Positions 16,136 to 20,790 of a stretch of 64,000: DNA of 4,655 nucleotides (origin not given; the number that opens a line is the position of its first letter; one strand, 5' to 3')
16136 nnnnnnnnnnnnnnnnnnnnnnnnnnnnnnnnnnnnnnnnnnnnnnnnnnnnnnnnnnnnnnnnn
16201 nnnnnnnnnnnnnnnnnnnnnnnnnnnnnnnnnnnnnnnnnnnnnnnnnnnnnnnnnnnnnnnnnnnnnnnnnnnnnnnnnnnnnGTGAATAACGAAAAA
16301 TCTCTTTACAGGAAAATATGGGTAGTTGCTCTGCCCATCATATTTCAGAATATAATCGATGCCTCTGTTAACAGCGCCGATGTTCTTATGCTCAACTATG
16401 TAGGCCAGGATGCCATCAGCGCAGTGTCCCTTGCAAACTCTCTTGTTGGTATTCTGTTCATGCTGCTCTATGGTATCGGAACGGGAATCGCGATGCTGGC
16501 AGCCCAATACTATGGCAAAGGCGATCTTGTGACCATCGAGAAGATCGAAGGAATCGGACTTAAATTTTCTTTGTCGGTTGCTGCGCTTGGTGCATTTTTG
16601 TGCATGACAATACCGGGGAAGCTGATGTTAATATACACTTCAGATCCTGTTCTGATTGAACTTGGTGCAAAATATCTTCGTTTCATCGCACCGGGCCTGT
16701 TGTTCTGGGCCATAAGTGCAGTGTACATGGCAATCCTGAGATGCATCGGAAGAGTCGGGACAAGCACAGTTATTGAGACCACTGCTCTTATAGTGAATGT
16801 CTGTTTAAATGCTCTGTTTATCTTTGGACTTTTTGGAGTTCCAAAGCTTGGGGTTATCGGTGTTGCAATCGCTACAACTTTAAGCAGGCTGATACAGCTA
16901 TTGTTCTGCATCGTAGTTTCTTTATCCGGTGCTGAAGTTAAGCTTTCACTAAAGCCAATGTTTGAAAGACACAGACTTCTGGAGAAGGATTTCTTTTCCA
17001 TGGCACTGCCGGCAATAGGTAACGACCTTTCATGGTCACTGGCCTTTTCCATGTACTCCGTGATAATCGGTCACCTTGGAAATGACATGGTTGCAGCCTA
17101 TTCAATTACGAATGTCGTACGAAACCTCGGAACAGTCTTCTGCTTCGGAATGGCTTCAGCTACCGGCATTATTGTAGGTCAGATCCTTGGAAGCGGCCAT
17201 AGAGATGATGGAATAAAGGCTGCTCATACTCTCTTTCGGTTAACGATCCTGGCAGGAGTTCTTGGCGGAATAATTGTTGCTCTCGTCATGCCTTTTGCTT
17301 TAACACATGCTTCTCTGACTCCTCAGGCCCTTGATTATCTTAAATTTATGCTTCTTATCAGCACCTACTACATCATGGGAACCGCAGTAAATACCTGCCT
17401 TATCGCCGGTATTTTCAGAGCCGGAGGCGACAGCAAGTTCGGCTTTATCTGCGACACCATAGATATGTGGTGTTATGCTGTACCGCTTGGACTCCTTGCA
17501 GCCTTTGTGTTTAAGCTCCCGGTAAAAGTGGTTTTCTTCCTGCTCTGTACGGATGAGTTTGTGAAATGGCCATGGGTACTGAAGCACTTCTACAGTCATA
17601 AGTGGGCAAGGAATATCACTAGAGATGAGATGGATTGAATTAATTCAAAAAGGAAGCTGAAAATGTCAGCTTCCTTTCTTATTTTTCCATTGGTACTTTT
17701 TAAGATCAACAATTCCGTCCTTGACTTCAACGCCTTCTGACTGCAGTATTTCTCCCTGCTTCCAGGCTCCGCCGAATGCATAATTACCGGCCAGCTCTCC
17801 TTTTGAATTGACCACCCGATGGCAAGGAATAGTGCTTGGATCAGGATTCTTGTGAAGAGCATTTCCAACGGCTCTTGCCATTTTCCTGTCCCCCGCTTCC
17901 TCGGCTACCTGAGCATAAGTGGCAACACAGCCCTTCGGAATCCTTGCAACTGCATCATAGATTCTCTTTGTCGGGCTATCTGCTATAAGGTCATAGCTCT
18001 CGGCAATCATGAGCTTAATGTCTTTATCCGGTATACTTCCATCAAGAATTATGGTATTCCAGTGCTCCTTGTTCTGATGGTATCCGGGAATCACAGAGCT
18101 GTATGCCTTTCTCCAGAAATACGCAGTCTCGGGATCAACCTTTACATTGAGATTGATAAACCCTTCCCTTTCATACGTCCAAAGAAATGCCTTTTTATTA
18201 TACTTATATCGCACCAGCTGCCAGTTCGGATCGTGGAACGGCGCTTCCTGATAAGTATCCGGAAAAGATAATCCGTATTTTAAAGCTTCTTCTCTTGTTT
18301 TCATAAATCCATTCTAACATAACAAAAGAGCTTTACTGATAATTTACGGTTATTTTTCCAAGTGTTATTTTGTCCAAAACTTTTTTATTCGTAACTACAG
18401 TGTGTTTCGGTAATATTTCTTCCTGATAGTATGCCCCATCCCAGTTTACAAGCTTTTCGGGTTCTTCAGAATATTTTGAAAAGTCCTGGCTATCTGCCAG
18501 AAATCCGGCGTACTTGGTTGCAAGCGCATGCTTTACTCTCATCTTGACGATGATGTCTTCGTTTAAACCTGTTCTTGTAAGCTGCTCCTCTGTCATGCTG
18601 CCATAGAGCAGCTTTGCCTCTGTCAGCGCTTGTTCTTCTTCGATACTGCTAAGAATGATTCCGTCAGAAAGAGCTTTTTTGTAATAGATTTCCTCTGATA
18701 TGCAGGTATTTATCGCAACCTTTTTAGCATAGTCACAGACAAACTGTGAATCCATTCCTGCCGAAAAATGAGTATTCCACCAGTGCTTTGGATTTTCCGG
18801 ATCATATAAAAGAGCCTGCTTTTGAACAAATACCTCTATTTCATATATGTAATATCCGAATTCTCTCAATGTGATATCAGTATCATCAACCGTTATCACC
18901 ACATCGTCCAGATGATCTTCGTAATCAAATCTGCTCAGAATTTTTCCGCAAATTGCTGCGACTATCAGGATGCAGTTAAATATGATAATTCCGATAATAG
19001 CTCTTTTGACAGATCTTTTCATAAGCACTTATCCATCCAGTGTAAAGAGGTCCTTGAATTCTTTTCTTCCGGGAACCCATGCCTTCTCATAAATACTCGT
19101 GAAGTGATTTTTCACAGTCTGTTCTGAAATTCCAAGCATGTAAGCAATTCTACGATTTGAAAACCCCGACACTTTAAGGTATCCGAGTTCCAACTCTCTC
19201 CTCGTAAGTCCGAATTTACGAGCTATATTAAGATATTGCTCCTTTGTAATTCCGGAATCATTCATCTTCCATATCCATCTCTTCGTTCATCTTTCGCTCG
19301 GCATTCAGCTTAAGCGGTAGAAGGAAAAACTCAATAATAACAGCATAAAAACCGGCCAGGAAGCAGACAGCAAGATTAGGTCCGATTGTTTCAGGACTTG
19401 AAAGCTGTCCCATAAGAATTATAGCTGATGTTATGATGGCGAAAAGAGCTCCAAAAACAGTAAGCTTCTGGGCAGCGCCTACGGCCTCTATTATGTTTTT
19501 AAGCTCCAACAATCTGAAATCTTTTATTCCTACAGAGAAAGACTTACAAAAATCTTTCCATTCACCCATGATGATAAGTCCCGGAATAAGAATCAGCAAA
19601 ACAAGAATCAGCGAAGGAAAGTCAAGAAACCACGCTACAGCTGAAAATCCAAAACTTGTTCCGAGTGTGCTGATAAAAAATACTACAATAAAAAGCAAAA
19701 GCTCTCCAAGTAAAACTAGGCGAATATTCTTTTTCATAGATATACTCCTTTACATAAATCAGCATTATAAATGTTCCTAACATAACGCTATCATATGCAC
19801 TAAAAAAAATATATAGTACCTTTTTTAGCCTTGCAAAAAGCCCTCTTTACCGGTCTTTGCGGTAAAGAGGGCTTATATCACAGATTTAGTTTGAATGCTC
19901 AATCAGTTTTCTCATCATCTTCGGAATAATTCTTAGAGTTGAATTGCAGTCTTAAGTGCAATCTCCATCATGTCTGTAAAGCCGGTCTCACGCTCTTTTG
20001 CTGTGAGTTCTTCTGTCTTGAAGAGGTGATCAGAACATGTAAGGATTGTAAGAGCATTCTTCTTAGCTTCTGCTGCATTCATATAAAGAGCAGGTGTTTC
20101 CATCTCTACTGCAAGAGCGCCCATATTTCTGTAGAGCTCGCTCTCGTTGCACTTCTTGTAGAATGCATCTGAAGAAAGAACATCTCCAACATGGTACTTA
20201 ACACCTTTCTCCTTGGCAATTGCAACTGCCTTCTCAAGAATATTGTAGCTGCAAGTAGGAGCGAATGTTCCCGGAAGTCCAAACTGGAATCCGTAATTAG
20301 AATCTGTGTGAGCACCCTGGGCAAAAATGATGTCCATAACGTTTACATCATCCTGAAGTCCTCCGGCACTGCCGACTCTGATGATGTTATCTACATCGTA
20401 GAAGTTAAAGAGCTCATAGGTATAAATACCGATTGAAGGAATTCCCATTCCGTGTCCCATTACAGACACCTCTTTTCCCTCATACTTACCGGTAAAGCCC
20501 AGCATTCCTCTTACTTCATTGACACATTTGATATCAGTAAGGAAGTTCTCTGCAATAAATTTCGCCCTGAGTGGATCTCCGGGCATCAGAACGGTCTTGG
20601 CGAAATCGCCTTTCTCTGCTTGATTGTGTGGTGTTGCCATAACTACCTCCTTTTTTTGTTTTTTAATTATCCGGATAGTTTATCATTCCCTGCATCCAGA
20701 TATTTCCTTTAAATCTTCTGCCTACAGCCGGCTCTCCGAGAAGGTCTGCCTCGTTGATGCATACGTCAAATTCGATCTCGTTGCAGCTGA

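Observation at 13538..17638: Chromosomal Mef-like MFS + Msr-like short ABC-F + MATE pump in one translationally coupled cluster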

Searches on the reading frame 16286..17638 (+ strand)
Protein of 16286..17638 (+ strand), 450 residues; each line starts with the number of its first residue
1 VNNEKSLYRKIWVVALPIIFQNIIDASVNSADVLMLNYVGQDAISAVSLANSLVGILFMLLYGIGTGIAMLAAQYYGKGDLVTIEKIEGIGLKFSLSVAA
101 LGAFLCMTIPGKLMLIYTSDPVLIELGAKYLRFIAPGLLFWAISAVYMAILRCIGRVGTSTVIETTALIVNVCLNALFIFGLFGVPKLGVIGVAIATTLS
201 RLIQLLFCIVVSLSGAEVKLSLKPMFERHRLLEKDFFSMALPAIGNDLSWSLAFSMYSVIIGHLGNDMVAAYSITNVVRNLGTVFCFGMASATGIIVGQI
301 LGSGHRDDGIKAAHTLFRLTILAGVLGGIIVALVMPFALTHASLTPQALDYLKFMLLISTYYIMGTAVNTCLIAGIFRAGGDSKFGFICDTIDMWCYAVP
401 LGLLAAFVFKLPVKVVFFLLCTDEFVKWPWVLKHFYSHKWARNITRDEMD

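Call 3: search_protein_families(library=pfam, proteins=[window:16286-17638:+])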
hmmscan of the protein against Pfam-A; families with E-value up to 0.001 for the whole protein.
window:16286-17638:+ (450 aa): 1 family
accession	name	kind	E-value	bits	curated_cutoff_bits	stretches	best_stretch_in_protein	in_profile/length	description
PF01554.23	MatE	-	2.9e-41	141.3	24.9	2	17-176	1-160/161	MatE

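Call 4: search_protein_families(library=ncbifam, proteins=[window:16286-17638:+])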
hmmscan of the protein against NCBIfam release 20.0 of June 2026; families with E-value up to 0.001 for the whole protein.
window:16286-17638:+ (450 aa): 8 families
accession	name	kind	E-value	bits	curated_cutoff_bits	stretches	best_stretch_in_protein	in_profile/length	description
TIGR00797.1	matE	subfamily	1.4e-50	172.4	147.4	1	17-411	1-390/396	MATE family efflux transporter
NF041801.1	MATE_SolL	equivalog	1.5e-24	86.6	780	1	6-407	17-418/458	solanimycin export family MATE transporter SolL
NF007562.1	PRK10189.1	equivalog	1.1e-19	70.5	465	1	7-443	25-465/470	EmmdR/YeeO family multidrug/toxin efflux MATE transporter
NF052396.1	MATE_WgkD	equivalog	1.1e-17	64.1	510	1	11-389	5-378/428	tryglysin-associated MATE efflux transporter WgkD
NF001214.0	PRK00187.1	equivalog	5.1e-17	62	449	2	131-420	134-426/464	NorM family multidrug efflux MATE transporter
NF007130.1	PRK09575.1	equivalog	4.1e-10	39.5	445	1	5-332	2-327/435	MATE family efflux transporter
NF000263.1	MATE_multi_NorM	equivalog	1.5e-08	34.5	950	1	9-414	18-424/459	multidrug efflux MATE transporter NorM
NF045539.1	MATE_efflux1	equivalog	0.0002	20.6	350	1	90-240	80-227/411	MATE family Na+-driven efflux transporter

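Call 52: find_homologous_proteins(query=window:16286-17638:+, max_evalue=1e-10)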
Query window:16286-17638:+ (450 aa): 7526 proteins with E <= 1e-10 among 8000 candidates; the best 120 are listed.
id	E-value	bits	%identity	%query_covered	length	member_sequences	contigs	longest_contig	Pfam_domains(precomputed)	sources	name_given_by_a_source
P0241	6.6e-283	956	97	100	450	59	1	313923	PF01554.24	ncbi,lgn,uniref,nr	ncbi:MATE family efflux transporter [Butyrivibrio sp. VCB2001]|uniref:MATE family efflux transporter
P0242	1.3e-258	876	88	100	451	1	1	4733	PF01554.24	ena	-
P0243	1.6e-257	873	88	100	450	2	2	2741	PF01554.24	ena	-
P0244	3.8e-255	865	87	100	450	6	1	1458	PF01554.24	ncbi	-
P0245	1.2e-251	853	86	100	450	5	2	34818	PF01554.24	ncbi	-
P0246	2.3e-244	829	86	97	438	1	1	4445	PF01554.24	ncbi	-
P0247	4.2e-244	829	83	100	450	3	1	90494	PF01554.24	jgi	jgi:putative MATE family efflux protein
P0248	1.0e-242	824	80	100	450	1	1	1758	PF01554.24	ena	-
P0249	3.2e-241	819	82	100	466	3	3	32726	PF01554.24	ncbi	-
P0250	2.5e-237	806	81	99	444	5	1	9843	PF01554.24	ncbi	-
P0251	8.3e-235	798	81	99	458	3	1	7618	PF01554.24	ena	-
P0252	5.6e-232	789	80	100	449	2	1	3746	PF01554.24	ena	-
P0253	3.4e-231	786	80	99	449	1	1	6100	PF01554.24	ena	-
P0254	3.8e-230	783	78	100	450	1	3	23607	PF01554.24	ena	-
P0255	1.2e-229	781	78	100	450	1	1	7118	PF01554.24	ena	-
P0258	4.4e-228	776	78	100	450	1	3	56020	PF01554.24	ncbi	-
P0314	7.0e-214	729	72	100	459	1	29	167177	PF01554.24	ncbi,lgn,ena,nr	ncbi:MAG: MATE family efflux transporter [Eubacterium sp.]|nr:MATE family efflux transporter [Eubact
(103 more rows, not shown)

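Call 53: find_encoding_contigs(protein=P0245, flank=4500, max_places=2)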
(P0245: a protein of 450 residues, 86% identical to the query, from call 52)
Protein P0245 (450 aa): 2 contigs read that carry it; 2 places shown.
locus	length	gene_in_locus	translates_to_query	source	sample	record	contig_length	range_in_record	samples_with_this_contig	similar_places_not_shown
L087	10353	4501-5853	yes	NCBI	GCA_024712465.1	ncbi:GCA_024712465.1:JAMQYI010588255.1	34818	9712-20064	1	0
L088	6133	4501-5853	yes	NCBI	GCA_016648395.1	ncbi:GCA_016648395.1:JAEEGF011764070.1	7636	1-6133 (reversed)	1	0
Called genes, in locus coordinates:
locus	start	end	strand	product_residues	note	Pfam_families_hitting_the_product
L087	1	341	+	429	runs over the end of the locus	PF02403:Seryl_tRNA_N, PF00587:tRNA-synt_2b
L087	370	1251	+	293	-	PF12997:DUF3881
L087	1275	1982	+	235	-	PF01048:PNP_UDP_1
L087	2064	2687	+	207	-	PF04237:YjbR, PF01035:DNA_binding_1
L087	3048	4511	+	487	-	PF02463:SMC_N (faint), PF00005:ABC_tran, PF13175:AAA_15 (faint), PF13191:AAA_16 (faint), PF13555:AAA_29 (faint), PF13604:AAA_30 (faint), PF12848:ABC_tran_Xtn, PF00005:ABC_tran, +3 more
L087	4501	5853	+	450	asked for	PF01554:MatE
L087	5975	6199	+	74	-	PF03806:ABG_transport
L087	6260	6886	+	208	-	PF03806:ABG_transport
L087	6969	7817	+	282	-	PF00165:HTH_AraC (weak), PF12833:HTH_18, PF06445:GyrI-like, PF14526:Cass2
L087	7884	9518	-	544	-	PF01183:Glyco_hydro_25, PF08239:SH3_3 (faint)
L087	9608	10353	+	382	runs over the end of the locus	PF03600:CitMHS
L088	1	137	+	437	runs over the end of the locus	PF12706:Lactamase_B_2, PF07521:RMMBL (faint)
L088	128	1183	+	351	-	-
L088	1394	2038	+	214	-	PF10979:DUF2786, PF23771:DUF7168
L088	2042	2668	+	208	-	PF08279:HTH_11 (faint)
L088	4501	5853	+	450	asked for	PF01554:MatE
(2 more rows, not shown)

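Call 54: find_encoding_contigs(protein=P0258, flank=4500, max_places=2)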
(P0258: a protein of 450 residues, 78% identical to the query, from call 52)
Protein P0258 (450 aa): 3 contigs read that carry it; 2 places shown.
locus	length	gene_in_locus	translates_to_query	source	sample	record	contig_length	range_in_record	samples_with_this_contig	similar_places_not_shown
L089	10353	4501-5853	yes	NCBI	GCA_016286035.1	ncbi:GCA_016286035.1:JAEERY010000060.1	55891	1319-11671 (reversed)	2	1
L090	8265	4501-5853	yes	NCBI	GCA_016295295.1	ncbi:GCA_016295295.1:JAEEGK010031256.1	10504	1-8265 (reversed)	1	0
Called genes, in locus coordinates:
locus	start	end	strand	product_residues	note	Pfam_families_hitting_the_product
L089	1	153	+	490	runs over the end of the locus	PF07498:Rho_N (weak), PF07497:Rho_RNA_bind, PF00006:ATP-synt_ab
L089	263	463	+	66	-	PF01197:Ribosomal_L31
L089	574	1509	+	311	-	PF07136:DUF1385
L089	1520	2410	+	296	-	PF17827:PrmC_N, PF05175:MTS (faint), PF13489:Methyltransf_23 (faint), PF13847:Methyltransf_31 (weak), PF07669:Eco57I (weak)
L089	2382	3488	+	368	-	PF03462:PCRF, PF00472:RF-1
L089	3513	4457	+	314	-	PF01118:Semialdhyde_dh, PF22698:Semialdhyde_dhC_1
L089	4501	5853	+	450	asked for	PF01554:MatE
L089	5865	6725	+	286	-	PF00892:EamA, PF06800:Sugar_transport, PF00892:EamA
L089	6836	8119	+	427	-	PF12897:Asp_aminotransf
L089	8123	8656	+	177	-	PF00293:NUDIX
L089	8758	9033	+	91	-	-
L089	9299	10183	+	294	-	PF02899:Phage_int_SAM_1, PF13495:Phage_int_SAM_4 (weak), PF00589:Phage_integrase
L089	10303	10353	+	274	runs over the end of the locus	PF02811:PHP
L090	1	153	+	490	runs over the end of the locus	PF07498:Rho_N (weak), PF07497:Rho_RNA_bind, PF00006:ATP-synt_ab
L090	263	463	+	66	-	PF01197:Ribosomal_L31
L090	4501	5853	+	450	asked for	PF01554:MatE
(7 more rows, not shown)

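Call 55: find_encoding_contigs(protein=P0314, flank=4500, max_places=2)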
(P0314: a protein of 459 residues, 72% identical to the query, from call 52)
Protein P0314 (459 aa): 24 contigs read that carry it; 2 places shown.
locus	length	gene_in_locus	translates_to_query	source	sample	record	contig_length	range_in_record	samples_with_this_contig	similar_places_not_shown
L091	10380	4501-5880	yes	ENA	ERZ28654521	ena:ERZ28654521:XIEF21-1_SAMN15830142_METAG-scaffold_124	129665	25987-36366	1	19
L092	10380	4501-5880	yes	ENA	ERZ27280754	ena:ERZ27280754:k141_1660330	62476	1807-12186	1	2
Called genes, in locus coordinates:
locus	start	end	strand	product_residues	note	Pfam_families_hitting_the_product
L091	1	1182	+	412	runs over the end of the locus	PF14239:RRXRR, PF01844:HNH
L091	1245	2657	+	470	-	PF14501:HATPase_c_5 (faint), PF00512:HisKA (weak), PF02518:HATPase_c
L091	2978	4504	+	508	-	PF13555:AAA_29 (faint), PF00005:ABC_tran, PF02463:SMC_N (faint), PF03193:RsgA_GTPase (faint), PF13304:AAA_21 (faint), PF00005:ABC_tran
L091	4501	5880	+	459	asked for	PF01554:MatE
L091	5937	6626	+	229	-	PF00072:Response_reg, PF00486:Trans_reg_C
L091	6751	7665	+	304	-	PF00005:ABC_tran, PF13304:AAA_21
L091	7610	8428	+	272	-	-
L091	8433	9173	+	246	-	-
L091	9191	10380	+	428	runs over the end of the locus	PF05139:Erythro_esteras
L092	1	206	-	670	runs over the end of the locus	?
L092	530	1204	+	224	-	PF00072:Response_reg, PF00486:Trans_reg_C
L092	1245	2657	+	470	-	PF14501:HATPase_c_5 (faint), PF00512:HisKA (weak), PF02518:HATPase_c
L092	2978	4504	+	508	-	PF13555:AAA_29 (faint), PF00005:ABC_tran, PF02463:SMC_N (faint), PF03193:RsgA_GTPase (faint), PF13304:AAA_21 (faint), PF00005:ABC_tran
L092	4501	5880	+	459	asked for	PF01554:MatE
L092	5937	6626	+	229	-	PF00072:Response_reg, PF00486:Trans_reg_C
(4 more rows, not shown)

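Call 57: search_protein_families(library=ncbifam, proteins=[L091:2978-4504:+], max_evalue=1e-40)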
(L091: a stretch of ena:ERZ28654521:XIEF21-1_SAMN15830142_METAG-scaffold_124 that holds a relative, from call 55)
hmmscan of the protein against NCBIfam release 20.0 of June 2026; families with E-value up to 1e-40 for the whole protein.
L091:2978-4504:+ (508 aa): 12 families
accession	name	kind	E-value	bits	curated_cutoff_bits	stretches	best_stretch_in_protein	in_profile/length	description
NF000167.2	ABCF_Lsa_all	exception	5.9e-186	619.2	750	1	1-507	1-491/492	Lsa family ABC-F type ribosomal protection protein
NF000355.4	ribo_prot_ABC_F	equivalog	1.1e-127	427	380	1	10-507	7-498/499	ribosomal protection-like ABC-F family protein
NF000168.2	ABCF_Msr_all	exception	5.4e-58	196.8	680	1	33-505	33-475/487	Msr family ABC-F type ribosomal protection protein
NF000170.2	ABCF_Vga_all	exception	2.3e-57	194.7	725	1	25-507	23-452/521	Vga family ABC-F type ribosomal protection protein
NF000169.2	ABCF_Sal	exception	1.4e-55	189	725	1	19-504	15-497/542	Sal family ABC-F type ribosomal protection protein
NF011646.0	PRK15064.1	equivalog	7.5e-50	169.8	762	0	268-508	278-508/530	ABC-F family ATPase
NF050005.1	ABC_ATPase_Uup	equivalog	2.9e-48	164.5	900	0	16-298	330-616/636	ATP-binding cassette ATPase Uup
NF043038.1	ABCF_CplR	exception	6.1e-47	160.5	780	1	26-506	22-467/544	ABC-F type ribosomal protection protein CplR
TIGR03719.1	ABC_ABC_ChvD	subfamily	5e-42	144.2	806.75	0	116-227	158-270/552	energy-dependent translational throttle protein EttA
NF008358.0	PRK11147.1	equivalog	1e-41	143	936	0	12-297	326-611/635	ABC transporter ATP-binding protein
NF009945.0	PRK13409.1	equivalog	5e-41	141.1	469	0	341-506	362-526/592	ribosome biogenesis/translation initiation ATPase RLI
NF008775.0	PRK11819.1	equivalog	6.9e-41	140.5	599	0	116-227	160-272/556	energy-dependent translational throttle protein EttA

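Call 80: find_related_loci(query=window:16286-17638:+, collection=metagenome_contigs, flank=3500)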
Query window:16286-17638:+ (450 aa) in metagenome_contigs; peptide patterns used: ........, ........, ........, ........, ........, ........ (x = any residue, [..] = any of these).
600 stretches matched a pattern (row limit reached: there are more); 424 encode a relative of the query (tblastn E <= 1e-3); the best 80 are kept; 80 distinct loci.
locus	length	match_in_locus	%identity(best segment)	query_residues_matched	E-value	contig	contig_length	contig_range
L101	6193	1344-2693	97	1-450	0e+0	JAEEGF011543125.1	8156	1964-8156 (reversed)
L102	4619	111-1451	96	4-450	0e+0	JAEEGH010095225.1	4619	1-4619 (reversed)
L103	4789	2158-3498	93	4-450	0e+0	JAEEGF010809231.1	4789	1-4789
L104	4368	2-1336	93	6-450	0e+0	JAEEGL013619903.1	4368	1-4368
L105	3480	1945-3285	92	4-450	0e+0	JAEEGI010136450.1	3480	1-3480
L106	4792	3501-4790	97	1-430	0e+0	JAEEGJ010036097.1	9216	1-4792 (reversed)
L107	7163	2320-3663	83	3-450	0e+0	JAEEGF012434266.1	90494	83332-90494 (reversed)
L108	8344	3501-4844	83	3-450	0e+0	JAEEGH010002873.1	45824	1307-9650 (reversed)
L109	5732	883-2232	82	1-450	0e+0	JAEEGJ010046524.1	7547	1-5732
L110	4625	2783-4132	82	1-450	0e+0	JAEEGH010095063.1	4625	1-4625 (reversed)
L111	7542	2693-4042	82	1-450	0e+0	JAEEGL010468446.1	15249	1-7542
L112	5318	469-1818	82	1-450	0e+0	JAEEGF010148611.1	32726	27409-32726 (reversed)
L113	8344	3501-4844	80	3-450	0e+0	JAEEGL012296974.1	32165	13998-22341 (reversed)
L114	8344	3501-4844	78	3-450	0e+0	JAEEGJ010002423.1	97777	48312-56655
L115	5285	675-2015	76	4-450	0e+0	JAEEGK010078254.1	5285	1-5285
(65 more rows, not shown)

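Call 83: search_solved_structures(query=window:16286-17638:+, max_evalue=0.00001)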
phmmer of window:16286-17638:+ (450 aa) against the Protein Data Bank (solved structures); distinct sequences matched with E-value up to 0.00001: 12.
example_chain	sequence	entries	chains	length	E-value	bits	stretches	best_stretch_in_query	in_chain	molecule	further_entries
4huk_A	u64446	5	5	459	4.2e-16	62.3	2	9-198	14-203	Multidrug efflux protein | protein C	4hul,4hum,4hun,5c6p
9rsj_A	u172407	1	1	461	1e-10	44.6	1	13-405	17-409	Multidrug resistance protein NorM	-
6fv6_A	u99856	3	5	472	1.3e-10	44.2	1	6-399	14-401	Aq128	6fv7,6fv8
3mkt_A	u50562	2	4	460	1.4e-10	44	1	13-405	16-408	Multi antimicrobial extrusion protein (Na(+)/drug antiporter) MATE-like MDR efflux pump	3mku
6z70_A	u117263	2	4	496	1.5e-10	44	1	6-399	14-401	Aq128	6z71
7php_A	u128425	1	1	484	2.3e-10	43.3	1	13-405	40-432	Multidrug resistance protein NorM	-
4mlb_A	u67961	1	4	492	5.6e-10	42.1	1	14-342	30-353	PF0708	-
3vvn_A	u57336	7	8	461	1.2e-09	40.9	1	14-342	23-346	Putative uncharacterized protein | MOP transporter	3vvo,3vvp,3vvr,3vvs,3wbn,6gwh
6hfb_A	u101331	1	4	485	1.3e-09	40.9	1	14-342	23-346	Uncharacterized protein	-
6fhz_A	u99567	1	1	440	2.1e-09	40.2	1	14-342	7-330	Putative MOP flippase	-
3w4t_A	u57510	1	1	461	6.9e-09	38.5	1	23-342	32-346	Putative uncharacterized protein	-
9r10_A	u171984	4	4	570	5.3e-08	35.6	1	9-416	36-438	Multidrug and toxin extrusion protein 1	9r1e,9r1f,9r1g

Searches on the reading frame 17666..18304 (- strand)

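Call 3: search_protein_families(library=pfam, proteins=[window:17666-18304:-])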
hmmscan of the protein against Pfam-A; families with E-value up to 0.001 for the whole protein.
window:17666-18304:- (212 aa): 2 families
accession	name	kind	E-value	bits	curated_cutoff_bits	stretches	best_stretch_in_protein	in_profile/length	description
PF01035.26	DNA_binding_1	-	3.1e-28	97.9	27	1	112-192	3-81/81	6-O-methylguanine DNA methyltransferase, DNA binding domain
PF04237.18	YjbR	-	6.6e-26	91.2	30.1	1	12-106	1-88/88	YjbR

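Call 4: search_protein_families(library=ncbifam, proteins=[window:17666-18304:-])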
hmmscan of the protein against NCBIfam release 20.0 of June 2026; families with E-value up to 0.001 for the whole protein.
window:17666-18304:- (212 aa): 6 families
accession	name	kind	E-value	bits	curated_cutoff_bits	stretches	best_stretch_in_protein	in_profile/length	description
TIGR00589.1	ogt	superfamily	5.6e-19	68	46.4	1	113-183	5-74/80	methylated-DNA--[protein]-cysteine S-methyltransferase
NF007603.0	PRK10250.1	equivalog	5.9e-13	49.1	183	1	5-114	8-114/122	MmcQ/YjbR family DNA-binding protein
NF011964.0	PRK15435.1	equivalog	2.7e-11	43.1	345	1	103-189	263-347/354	bifunctional DNA-binding transcriptional regulator/O6-methylguanine-DNA methyltransferase Ada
NF007626.0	PRK10286.1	equivalog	2.9e-11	43.8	192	1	113-191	91-167/171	methylated-DNA--[protein]-cysteine S-methyltransferase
NF041132.1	DNA_protcyst_Mta_Thcoc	equivalog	1.4e-10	41.2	250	1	112-170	94-151/169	methylated-DNA--protein-cysteine methyltransferase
NF003022.0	PRK03887.1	equivalog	1.6e-10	41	164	1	112-193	94-171/175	methylated-DNA--protein-cysteine methyltransferase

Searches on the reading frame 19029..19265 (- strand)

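Call 79: search_protein_families(library=pfam, proteins=[window:19029-19265:-], max_evalue=0.001)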
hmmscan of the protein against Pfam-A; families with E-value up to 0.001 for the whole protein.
window:19029-19265:- (78 aa): 2 families
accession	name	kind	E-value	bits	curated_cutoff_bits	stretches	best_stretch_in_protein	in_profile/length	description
PF00196.25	GerE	-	1.8e-11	43.9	23.5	1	20-68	3-51/57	Bacterial regulatory proteins, luxR family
PF08281.18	Sigma70_r4_2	-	4.4e-05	23.5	25.7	1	32-54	24-46/54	Sigma-70, region 4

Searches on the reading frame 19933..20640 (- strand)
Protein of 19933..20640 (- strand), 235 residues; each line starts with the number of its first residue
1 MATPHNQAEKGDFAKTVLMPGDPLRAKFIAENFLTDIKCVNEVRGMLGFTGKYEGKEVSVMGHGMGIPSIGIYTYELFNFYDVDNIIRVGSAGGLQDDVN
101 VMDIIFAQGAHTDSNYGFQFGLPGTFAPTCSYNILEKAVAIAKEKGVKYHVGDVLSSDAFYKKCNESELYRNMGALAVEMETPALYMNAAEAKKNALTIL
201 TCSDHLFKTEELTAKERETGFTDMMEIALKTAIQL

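Call 79: search_protein_families(library=pfam, proteins=[window:19933-20640:-], max_evalue=0.001)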
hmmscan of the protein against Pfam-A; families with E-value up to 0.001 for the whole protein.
window:19933-20640:- (235 aa): 1 family
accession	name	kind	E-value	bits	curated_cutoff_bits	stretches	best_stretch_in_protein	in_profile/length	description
PF01048.26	PNP_UDP_1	-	3.9e-39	134.9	25.1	1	16-228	2-220/233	Phosphorylase superfamily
